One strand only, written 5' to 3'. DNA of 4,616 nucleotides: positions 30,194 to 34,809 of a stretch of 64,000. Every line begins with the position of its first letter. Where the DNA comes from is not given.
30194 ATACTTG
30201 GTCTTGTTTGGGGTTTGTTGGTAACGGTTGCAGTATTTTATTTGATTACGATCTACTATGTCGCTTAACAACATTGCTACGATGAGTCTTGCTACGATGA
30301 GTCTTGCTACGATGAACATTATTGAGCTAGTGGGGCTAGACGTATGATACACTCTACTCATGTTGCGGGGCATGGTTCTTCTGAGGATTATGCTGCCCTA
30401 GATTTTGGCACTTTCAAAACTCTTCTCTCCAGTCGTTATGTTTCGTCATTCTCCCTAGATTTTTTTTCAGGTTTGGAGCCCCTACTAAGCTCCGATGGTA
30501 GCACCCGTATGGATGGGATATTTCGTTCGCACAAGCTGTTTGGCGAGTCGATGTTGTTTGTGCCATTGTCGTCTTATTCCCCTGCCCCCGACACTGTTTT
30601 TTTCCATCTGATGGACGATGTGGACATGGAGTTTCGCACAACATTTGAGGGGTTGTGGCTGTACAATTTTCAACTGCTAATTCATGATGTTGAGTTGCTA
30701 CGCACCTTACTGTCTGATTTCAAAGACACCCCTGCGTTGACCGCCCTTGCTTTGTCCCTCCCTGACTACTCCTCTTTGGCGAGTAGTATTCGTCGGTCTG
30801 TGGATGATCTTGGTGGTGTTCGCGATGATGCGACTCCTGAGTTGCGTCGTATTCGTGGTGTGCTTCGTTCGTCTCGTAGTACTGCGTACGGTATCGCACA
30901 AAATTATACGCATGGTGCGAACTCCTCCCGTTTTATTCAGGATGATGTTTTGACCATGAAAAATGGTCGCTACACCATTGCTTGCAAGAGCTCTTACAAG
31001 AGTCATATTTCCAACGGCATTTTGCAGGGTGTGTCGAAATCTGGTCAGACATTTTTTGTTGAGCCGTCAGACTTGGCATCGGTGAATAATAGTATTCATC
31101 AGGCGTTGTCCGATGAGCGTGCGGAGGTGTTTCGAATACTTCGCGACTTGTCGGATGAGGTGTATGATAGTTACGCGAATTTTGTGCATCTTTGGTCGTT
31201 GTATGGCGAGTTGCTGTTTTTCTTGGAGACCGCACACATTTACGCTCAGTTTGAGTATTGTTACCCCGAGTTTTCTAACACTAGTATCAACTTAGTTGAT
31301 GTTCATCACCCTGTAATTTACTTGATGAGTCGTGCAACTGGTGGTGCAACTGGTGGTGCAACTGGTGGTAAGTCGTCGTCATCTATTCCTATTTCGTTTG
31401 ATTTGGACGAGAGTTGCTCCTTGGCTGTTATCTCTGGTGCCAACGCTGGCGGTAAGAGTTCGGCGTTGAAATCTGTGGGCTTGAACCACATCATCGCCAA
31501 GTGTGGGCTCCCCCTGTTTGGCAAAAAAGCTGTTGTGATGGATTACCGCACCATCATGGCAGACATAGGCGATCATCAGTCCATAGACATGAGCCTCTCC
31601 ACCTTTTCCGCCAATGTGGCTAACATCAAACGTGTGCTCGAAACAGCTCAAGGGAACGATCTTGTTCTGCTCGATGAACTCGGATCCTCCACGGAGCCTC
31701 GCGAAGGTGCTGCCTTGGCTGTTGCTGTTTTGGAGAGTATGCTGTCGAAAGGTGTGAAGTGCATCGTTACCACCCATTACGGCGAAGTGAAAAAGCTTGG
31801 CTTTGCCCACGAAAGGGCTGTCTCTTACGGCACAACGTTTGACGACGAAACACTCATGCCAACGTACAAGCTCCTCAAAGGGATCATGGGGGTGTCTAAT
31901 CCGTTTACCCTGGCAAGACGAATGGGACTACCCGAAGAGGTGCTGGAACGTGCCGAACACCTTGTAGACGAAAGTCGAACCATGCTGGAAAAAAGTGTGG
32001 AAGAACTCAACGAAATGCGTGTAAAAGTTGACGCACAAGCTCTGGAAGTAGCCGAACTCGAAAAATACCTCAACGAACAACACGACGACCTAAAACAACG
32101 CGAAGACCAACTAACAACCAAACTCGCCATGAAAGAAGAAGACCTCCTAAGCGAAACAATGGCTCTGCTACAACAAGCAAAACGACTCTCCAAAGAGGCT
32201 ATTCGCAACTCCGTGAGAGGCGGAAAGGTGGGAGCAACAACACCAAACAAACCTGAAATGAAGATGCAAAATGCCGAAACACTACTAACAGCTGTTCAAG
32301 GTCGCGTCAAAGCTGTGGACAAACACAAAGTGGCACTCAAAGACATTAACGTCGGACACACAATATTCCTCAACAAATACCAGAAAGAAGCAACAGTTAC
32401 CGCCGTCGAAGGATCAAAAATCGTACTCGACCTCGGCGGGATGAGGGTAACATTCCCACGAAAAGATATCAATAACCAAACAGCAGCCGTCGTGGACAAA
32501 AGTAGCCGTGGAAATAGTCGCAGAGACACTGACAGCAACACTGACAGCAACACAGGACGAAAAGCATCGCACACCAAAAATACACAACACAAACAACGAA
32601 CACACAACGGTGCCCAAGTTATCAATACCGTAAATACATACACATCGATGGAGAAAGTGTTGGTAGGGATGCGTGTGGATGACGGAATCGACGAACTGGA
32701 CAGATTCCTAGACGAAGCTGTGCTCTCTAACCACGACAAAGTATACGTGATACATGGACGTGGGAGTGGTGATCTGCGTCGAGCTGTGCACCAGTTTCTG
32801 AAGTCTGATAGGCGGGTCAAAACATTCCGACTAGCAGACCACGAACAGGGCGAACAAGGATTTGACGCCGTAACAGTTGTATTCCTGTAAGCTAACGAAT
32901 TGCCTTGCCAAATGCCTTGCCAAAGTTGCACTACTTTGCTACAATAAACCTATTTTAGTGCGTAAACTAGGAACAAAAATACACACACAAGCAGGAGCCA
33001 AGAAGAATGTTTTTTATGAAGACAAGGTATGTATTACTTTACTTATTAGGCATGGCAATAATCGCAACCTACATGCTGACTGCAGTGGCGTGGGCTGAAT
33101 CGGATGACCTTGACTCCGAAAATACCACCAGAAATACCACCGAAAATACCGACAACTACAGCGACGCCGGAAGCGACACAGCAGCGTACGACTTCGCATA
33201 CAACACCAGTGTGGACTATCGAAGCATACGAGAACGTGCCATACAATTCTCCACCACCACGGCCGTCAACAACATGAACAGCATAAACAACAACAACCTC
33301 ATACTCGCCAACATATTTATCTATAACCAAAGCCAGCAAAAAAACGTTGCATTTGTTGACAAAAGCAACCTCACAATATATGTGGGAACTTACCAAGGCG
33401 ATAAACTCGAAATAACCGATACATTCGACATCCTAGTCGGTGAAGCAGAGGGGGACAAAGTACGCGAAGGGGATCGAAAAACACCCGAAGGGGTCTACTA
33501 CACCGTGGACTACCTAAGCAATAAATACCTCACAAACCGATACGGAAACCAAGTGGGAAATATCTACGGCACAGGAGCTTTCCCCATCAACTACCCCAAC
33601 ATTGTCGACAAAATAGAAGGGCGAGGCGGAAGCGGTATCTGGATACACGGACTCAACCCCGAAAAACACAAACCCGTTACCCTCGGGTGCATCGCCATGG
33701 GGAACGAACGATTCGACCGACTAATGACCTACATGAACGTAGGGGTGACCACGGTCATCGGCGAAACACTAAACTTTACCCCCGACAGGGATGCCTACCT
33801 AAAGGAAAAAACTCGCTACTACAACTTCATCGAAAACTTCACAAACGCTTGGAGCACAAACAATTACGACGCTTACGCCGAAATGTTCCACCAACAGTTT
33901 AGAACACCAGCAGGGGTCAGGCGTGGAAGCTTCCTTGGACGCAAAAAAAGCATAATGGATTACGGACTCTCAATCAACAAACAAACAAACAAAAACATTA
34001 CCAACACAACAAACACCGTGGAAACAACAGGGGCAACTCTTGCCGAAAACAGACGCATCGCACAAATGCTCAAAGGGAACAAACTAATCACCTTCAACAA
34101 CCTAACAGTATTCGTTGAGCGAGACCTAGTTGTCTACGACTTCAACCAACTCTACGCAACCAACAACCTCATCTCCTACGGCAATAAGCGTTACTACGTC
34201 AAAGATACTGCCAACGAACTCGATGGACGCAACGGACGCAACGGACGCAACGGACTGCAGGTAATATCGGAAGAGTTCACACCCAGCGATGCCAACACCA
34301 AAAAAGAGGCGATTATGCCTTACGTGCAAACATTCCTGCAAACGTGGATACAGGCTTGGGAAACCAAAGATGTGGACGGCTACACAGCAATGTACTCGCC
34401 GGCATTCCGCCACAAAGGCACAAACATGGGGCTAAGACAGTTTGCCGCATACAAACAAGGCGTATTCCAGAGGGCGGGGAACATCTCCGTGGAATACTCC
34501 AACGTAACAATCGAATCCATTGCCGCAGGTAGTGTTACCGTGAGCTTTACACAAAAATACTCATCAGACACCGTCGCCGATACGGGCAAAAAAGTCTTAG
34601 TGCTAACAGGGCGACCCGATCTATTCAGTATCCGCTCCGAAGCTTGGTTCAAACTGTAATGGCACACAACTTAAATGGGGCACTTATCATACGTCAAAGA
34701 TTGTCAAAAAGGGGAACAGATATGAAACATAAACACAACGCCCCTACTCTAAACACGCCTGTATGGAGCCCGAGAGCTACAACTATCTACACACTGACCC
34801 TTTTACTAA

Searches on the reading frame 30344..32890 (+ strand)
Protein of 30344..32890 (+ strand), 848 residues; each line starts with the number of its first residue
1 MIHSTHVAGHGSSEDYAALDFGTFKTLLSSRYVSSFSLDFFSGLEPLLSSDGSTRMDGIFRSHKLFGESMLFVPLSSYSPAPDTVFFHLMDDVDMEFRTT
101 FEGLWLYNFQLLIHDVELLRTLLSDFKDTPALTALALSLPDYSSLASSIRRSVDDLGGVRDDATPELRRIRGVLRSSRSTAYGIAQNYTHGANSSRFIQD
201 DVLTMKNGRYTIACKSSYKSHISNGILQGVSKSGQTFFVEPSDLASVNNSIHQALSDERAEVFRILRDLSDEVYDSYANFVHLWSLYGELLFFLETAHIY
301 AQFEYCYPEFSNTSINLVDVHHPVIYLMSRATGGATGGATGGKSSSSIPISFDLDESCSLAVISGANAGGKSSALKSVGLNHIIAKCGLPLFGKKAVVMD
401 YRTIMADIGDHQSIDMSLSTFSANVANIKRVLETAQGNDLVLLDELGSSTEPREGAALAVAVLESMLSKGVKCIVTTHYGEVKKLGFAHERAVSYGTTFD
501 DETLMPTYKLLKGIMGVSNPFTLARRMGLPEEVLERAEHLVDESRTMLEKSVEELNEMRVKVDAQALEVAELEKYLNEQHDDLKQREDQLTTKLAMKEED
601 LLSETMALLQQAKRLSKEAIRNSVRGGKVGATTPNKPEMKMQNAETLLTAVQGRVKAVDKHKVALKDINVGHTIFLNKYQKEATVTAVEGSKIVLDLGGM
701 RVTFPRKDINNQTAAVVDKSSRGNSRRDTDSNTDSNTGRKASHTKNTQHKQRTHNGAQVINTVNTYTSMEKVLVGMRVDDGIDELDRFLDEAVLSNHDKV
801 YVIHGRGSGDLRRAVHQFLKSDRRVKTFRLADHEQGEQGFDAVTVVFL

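Call 48: search_protein_families(library=pfam, proteins=[window:30344-32890:+], max_evalue=0.00001)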
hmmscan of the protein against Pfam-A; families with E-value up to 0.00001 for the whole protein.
window:30344-32890:+ (848 aa): 2 families
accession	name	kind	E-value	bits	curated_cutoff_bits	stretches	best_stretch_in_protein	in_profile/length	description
PF00488.27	MutS_V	-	4.6e-27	95.7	30.2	1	362-542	2-185/188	MutS domain V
PF01713.27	Smr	-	1.1e-18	67.5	25.7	1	773-840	3-71/77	Smr domain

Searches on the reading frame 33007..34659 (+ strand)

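Call 48: search_protein_families(library=pfam, proteins=[window:33007-34659:+], max_evalue=0.00001)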
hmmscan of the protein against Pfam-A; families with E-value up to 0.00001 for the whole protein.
window:33007-34659:+ (550 aa): 3 families
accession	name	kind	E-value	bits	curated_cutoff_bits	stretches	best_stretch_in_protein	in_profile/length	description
PF24125.1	Cds6_C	-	6e-23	81.7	27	1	441-542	3-107/111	Cds6 C-terminal NTF2-like domain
PF03734.19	YkuD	-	4.2e-14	53.8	23.4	1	113-251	2-145/146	L,D-transpeptidase catalytic domain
PF12680.13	SnoaL_2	-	3.3e-06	28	27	0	445-528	2-82/102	SnoaL-like domain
